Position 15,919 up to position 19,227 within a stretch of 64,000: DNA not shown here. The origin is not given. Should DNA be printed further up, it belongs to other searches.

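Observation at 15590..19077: Cobalamin riboswitch controlling a T9SS-secreted Big_2 surface protein rather than a BtuB/ABC transporter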

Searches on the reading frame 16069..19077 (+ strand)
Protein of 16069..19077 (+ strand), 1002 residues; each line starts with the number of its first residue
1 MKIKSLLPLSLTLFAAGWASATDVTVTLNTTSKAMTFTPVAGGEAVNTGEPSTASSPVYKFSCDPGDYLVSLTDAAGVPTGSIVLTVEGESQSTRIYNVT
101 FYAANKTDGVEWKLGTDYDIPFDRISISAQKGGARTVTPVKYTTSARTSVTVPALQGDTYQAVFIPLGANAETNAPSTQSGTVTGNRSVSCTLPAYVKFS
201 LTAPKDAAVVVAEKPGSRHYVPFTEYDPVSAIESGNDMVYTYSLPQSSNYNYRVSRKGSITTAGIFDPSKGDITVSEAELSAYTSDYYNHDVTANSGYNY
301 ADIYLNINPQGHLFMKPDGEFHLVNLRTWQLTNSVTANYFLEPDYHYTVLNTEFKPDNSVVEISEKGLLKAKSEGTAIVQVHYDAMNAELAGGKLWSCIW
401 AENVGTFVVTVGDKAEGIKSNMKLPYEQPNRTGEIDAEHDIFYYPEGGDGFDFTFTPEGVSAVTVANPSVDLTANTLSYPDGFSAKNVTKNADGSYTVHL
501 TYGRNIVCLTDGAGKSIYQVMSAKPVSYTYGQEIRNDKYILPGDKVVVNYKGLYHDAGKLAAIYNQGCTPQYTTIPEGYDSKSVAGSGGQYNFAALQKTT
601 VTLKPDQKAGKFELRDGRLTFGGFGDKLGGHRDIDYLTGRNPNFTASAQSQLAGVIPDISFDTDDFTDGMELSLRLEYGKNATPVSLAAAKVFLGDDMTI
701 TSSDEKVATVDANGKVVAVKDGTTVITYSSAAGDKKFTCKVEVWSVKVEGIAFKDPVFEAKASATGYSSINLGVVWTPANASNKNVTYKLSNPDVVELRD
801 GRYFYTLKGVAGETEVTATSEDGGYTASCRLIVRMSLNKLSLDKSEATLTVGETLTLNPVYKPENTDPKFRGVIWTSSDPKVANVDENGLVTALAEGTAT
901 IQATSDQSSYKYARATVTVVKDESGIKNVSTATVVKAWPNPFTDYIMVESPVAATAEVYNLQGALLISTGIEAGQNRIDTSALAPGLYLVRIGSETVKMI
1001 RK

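Call 5: search_protein_families(library=pfam, proteins=[window:16069-19077:+], max_evalue=0.1)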
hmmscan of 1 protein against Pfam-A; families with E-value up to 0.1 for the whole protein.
window:16069-19077:+ (1002 aa): 7 families
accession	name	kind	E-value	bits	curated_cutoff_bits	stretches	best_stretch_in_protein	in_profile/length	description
PF02368.24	Big_2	-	5.3e-21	74.8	22.8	3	841-908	6-72/79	Bacterial Ig-like domain (group 2)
PF22359.2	Big-like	-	1.7e-15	57.4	27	2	875-903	5-33/48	Bacterial Ig-like domain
PF18962.6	Por_Secre_tail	-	8.9e-11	42.4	27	1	938-1001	2-71/75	Secretion system C-terminal sorting domain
PF16967.11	TcfC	-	3.7e-07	30.1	29.4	1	946-992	5-50/68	E-set like domain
PF21461.3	HL_N-beta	-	4.7e-07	29.9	27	1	878-911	19-51/57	Hyaluronate lyase, N-terminal beta-sheet domain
PF23486.1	Ig_TMEM132_5th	-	1.1e-06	29.3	28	1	877-923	90-136/137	TMEM132 fifth domain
PF25354.1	Ig_NUP210_16th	-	0.034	14.1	27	0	849-901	10-59/72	NUP210-like, Ig-like domain 16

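Call 6: search_protein_families(library=ncbifam, proteins=[window:16069-19077:+], max_evalue=0.1)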
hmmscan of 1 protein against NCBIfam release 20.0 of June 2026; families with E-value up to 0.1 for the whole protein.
window:16069-19077:+ (1002 aa): 3 families
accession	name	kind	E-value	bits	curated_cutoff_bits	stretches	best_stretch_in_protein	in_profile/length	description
TIGR04183.1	Por_Secre_tail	domain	7.7e-12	45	23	1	938-1000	2-70/72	T9SS type A sorting domain-containing protein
NF050177.1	TapA_OM_Porphy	equivalog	0.0001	21.2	500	1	930-1000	466-538/544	TapA/TapC family T9SS-dependent outer membrane protein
NF053514.2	JUQZ_fam_ocin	equivalog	0.0022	18.2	40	0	879-903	67-91/107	BLB8/JUQZ-1 family protein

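Call 9: find_homologous_proteins(query=window:16069-19077:+)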
Query window:16069-19077:+ (1002 aa): 344 proteins with E <= 0.001 among 8000 candidates; the best 120 are listed.
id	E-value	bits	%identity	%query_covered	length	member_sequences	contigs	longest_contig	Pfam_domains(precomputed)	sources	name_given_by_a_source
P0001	0.0e+0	2224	99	100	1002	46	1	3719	PF26182.1,PF21461.4,PF18962.8,PF22359.3,PF02368.25,PF23486.2,PF26918.1,PF16967.12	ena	-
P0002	0.0e+0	1721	76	100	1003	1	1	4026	PF26182.1,PF21461.4,PF18962.8,PF22359.3,PF02368.25,PF26918.1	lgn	-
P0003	0.0e+0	1695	74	100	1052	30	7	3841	PF26182.1,PF18962.8,PF22359.3,PF02368.25,PF26918.1,PF16967.12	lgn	-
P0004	0.0e+0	1645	72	100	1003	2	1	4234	PF26182.1,PF18962.8,PF22359.3,PF02368.25,PF26183.2,PF26918.1,PF16967.12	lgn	-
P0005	0.0e+0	1596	72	100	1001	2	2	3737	PF26182.1,PF21461.4,PF18962.8,PF22359.3,PF02368.25,PF26918.1,PF16967.12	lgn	-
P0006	0.0e+0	1521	68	100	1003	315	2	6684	PF26182.1,PF21461.4,PF18962.8,PF22359.3,PF02368.25,PF26918.1,PF16967.12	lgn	-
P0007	0.0e+0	1163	57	98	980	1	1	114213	PF26182.1,PF18962.8,PF22359.3,PF02368.25,PF26918.1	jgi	-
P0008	2.1e-276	938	49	93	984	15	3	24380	PF26182.1,PF22359.3,PF02368.25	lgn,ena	-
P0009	3.5e-210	719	41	98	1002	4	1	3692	PF21461.4,PF18962.8,PF22359.3,PF02368.25,PF23486.2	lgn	-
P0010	1.5e-173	597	37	100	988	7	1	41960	PF26182.1,PF21461.4,PF18962.8,PF22359.3,PF02368.25,PF26918.1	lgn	-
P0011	1.2e-171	591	38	94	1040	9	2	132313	PF18962.8,PF22359.3,PF02368.25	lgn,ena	-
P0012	9.6e-170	585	38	100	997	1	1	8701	PF21764.4,PF26182.1,PF21461.4,PF18962.8,PF22359.3,PF02368.25,PF26918.1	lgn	-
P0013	1.2e-168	581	36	96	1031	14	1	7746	PF26182.1,PF21461.4,PF18962.8,PF22359.3,PF02368.25,PF26918.1,PF16967.12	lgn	-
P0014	5.7e-168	579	38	100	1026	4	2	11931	PF26182.1,PF18962.8,PF22359.3,PF02368.25,PF26918.1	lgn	-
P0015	3.5e-165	570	40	65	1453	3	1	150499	PF26182.1,PF18962.8,PF00047.32,PF07581.18,PF22359.3,PF02368.25,PF26918.1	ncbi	-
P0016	8.7e-164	565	40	85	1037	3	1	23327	PF18962.8,PF22359.3,PF02368.25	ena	-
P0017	9.0e-163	562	37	100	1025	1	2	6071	PF26182.1,PF18962.8,PF22359.3,PF02368.25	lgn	-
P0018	1.5e-161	558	37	94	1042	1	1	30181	PF26182.1,PF21461.4,PF18962.8,PF22359.3,PF02368.25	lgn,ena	-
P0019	1.7e-161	558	38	90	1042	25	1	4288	PF18962.8,PF02368.25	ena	-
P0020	3.2e-160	553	38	89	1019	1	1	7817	PF26182.1,PF21461.4,PF18962.8,PF22359.3,PF02368.25,PF26183.2,PF26918.1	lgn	-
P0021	6.7e-160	552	38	85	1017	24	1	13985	PF26182.1,PF21461.4,PF18962.8,PF22359.3,PF02368.25,PF26918.1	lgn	-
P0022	1.8e-159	551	36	98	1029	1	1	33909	PF26182.1,PF18962.8,PF22359.3,PF02368.25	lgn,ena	-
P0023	1.8e-159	551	38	89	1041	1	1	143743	PF18962.8,PF22359.3,PF02368.25,PF26918.1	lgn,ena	-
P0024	7.1e-158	546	36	100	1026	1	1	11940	PF26182.1,PF21461.4,PF18962.8,PF22359.3,PF02368.25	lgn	-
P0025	4.6e-157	543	39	80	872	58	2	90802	PF26182.1,PF18962.8,PF22359.3,PF02368.25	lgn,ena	-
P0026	7.2e-157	542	39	85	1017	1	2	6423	PF26182.1,PF21461.4,PF18962.8,PF22359.3,PF02368.25,PF26918.1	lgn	-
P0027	1.5e-155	538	39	80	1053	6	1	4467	PF26182.1,PF21461.4,PF18962.8,PF22359.3,PF02368.25,PF26918.1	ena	-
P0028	2.2e-154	534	39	80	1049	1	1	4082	PF18962.8,PF22359.3,PF02368.25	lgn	-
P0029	7.2e-154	532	38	89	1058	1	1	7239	PF21461.4,PF18962.8,PF22359.3,PF02368.25,PF16967.12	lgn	-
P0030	2.7e-153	530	37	91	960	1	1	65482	PF26182.1,PF21461.4,PF22359.3,PF02368.25,PF26918.1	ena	-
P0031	7.5e-153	529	40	80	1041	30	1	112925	PF26182.1,PF21461.4,PF18962.8,PF02368.25,PF26918.1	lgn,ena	-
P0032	1.3e-152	528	40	81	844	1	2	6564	PF18962.8,PF22359.3,PF02368.25,PF26918.1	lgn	-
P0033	8.0e-152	525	40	81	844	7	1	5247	PF18962.8,PF02368.25,PF26918.1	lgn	-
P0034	3.0e-151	524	40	81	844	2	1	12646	PF18962.8,PF02368.25,PF26918.1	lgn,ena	-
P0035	1.9e-150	521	37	93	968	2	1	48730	PF26182.1,PF21461.4,PF22359.3,PF02368.25,PF23486.2,PF26918.1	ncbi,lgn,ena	-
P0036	2.1e-150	521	39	81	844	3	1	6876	PF18962.8,PF02368.25,PF26918.1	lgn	-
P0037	2.2e-150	521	40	81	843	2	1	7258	PF18962.8,PF22359.3,PF02368.25,PF26918.1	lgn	-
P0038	5.3e-150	519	39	81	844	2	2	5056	PF26182.1,PF18962.8,PF02368.25,PF26918.1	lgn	-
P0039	7.2e-150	519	40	81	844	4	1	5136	PF18962.8,PF22359.3,PF02368.25,PF26918.1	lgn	-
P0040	1.7e-149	518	40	81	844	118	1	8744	PF18962.8,PF22359.3,PF02368.25,PF26918.1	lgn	-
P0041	3.1e-149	517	39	81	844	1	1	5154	PF26182.1,PF18962.8,PF02368.25,PF26918.1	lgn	-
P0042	7.0e-149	516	39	81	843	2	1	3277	PF18962.8,PF02368.25,PF26918.1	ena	-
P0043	3.1e-148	514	39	65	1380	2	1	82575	PF18962.8,PF07581.18,PF22359.3,PF02368.25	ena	-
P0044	8.8e-148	512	38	88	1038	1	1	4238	PF18962.8,PF02368.25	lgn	-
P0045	2.4e-147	511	46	55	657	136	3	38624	PF18962.8,PF02368.25,PF26918.1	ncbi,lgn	-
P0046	2.5e-146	507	39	82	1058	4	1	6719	PF26182.1,PF21461.4,PF18962.8,PF22359.3,PF02368.25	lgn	-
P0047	3.0e-146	507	39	82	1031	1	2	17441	PF18962.8,PF02368.25,PF26918.1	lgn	-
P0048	1.3e-145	505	38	83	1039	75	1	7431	PF18962.8,PF22359.3,PF02368.25,PF26918.1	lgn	-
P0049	2.4e-145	504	38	84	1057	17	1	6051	PF26182.1,PF21461.4,PF18962.8,PF22359.3,PF02368.25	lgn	-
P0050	1.1e-144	502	38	83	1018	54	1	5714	PF18962.8,PF02368.25,PF26918.1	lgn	-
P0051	2.3e-143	498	39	67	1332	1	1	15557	PF07581.18,PF22359.3,PF02368.25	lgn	-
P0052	5.2e-142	493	36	93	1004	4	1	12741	PF02368.25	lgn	-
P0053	1.5e-138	482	39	65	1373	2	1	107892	PF18962.8,PF00041.28,PF16967.12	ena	-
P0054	8.4e-133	463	37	66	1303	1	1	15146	PF18962.8,PF00041.28,PF16967.12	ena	-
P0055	3.1e-130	454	39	66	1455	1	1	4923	PF13287.13,PF18962.8,PF13290.14,PF07581.18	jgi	jgi:hypothetical protein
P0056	1.3e-129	452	41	65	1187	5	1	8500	PF14717.13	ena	-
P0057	6.4e-129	450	38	65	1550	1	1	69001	PF18962.8,PF14717.13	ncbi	-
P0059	3.5e-128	447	41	66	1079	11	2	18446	PF14717.13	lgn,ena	-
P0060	7.7e-128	446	41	66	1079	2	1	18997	PF14717.13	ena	-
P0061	4.1e-126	440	40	64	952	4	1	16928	PF14717.13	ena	-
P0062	1.7e-125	438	41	66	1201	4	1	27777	PF00404.25,PF14717.13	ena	-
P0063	2.6e-125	438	39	66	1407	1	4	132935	PF14717.13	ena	-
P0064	1.7e-124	435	40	67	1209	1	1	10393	PF14717.13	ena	-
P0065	7.7e-124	433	41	66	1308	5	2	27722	PF14717.13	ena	-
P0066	9.1e-124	433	39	67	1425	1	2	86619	PF25059.2,PF18962.8,PF07581.18,PF00041.28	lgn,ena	-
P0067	9.2e-124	433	40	65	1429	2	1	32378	PF00404.25,PF14717.13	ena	-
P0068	1.1e-123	432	37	69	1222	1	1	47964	PF18962.8,PF07581.18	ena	-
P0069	4.5e-123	430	39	67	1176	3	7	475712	PF14717.13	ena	-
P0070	9.0e-123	429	39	66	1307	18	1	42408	PF14717.13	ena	-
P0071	1.7e-122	428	40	66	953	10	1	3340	PF14717.13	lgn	-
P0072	2.3e-122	428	39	65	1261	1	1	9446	PF18962.8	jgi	jgi:hypothetical protein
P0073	4.2e-122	427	39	64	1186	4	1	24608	PF14717.13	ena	-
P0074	1.3e-121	426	36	71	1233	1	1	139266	PF18962.8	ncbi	ncbi:MAG: T9SS type A sorting domain-containing protein [Paludibacteraceae bacterium]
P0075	1.3e-121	425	39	66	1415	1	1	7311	PF14717.13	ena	-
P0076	1.5e-121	425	39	66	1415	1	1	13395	PF14717.13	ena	-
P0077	6.8e-121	423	39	66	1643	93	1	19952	PF14717.13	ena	-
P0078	6.8e-121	423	38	66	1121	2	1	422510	-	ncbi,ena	-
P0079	7.1e-121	423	39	66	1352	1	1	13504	PF14717.13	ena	-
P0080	8.6e-121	423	39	66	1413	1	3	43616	PF14717.13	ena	-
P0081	1.3e-120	422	37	66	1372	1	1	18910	PF18962.8,PF00041.28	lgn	-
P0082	1.6e-120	422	40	66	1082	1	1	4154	PF14717.13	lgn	-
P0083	2.4e-120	421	39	64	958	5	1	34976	PF14717.13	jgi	-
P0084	3.7e-120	421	39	71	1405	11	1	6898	PF14717.13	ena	-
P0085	4.6e-120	420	40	66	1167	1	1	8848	PF14717.13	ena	-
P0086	5.0e-120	420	39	68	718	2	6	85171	-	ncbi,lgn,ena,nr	ncbi:MAG: hypothetical protein IKP36_04165 [Bacteroidaceae bacterium]|nr:hypothetical protein [Bacte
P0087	7.4e-120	420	40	66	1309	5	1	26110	PF14717.13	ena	-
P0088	8.1e-120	420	39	65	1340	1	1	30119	PF18962.8,PF00041.28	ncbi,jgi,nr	ncbi:MAG: T9SS type A sorting domain-containing protein [Bacteroidales bacterium]|jgi:hypothetical p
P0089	2.5e-119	418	39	65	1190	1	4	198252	PF14717.13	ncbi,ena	-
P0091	5.9e-119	417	37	67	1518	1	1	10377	PF25059.2,PF18962.8,PF12245.15,PF00041.28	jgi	jgi:chitodextrinase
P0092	3.7e-118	414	38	66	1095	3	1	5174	PF14717.13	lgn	-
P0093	5.1e-118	414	39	66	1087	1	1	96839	PF14717.13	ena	-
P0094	2.1e-117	412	39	66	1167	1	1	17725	PF14717.13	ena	-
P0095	1.7e-116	409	38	66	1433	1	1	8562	PF25059.2,PF18962.8,PF00041.28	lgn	-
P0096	2.2e-116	408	40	64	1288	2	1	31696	PF14717.13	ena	-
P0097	4.7e-116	407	39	66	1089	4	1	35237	PF14717.13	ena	-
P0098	1.4e-115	406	39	64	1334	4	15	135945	PF14717.13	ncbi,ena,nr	ncbi:MAG: DUF4465 domain-containing protein [Bacteroidaceae bacterium]|nr:DUF4465 domain-containing 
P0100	3.5e-115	404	38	66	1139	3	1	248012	-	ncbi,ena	-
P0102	5.0e-114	400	38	65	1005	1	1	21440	PF18962.8,PF14717.13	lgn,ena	-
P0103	1.0e-113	399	43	47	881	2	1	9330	PF18962.8,PF14717.13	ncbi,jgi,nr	ncbi:MAG: DUF4465 domain-containing protein [Dysgonamonadaceae bacterium]|jgi:hypothetical protein|n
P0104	2.2e-113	398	39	64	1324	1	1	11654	PF14717.13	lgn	-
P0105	2.6e-113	398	38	64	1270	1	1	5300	PF13287.13,PF18962.8,PF13290.14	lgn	-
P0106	6.3e-113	397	38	66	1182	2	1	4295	PF14717.13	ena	-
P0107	7.0e-113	397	39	64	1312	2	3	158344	PF14717.13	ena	-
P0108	1.1e-112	396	39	64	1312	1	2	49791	PF14717.13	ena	-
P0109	1.8e-112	395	41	52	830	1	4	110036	PF18962.8,PF14717.13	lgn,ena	-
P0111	4.0e-112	394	36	72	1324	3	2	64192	PF14717.13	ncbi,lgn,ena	-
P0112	4.4e-112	394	36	71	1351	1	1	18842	PF26182.1,PF13287.13,PF13290.14,PF22359.3,PF02368.25,PF26918.1,PF00041.28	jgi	jgi:uncharacterized protein YjdB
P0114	9.1e-112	393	43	51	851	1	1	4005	PF18962.8,PF14717.13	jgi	jgi:hypothetical protein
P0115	1.2e-111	393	37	66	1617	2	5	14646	PF14717.13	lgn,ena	-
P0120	4.5e-111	391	37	64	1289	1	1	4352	PF26182.1,PF02368.25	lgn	-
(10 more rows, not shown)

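Call 18: search_solved_structures(query=window:16069-19077:+, max_evalue=1, show_alignments=2)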
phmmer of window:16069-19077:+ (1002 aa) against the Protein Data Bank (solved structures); distinct sequences matched with E-value up to 1: 7.
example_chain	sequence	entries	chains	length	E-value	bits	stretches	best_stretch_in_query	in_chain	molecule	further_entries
7quz_AAA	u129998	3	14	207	5.5e-07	31.2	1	839-924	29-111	Beta-1,3-glucanase bglH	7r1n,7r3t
7pzj_A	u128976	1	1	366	7.7e-05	24.1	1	929-1002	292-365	Lipase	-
6n1a_A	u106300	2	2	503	8.6e-05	23.9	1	820-905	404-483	Carbohydrate-binding protein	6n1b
7x30_P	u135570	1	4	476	0.017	16.3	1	861-918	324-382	Hoc-like protein ORF90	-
4hu8_A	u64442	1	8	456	0.027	15.6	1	846-932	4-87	GH10 Xylanase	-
8zdj_S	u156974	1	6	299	0.04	15.1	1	848-919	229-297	Tail Tube Protein (gp13)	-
8zdl_S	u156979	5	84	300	0.04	15.1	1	848-919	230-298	Tail Tube Protein (gp13)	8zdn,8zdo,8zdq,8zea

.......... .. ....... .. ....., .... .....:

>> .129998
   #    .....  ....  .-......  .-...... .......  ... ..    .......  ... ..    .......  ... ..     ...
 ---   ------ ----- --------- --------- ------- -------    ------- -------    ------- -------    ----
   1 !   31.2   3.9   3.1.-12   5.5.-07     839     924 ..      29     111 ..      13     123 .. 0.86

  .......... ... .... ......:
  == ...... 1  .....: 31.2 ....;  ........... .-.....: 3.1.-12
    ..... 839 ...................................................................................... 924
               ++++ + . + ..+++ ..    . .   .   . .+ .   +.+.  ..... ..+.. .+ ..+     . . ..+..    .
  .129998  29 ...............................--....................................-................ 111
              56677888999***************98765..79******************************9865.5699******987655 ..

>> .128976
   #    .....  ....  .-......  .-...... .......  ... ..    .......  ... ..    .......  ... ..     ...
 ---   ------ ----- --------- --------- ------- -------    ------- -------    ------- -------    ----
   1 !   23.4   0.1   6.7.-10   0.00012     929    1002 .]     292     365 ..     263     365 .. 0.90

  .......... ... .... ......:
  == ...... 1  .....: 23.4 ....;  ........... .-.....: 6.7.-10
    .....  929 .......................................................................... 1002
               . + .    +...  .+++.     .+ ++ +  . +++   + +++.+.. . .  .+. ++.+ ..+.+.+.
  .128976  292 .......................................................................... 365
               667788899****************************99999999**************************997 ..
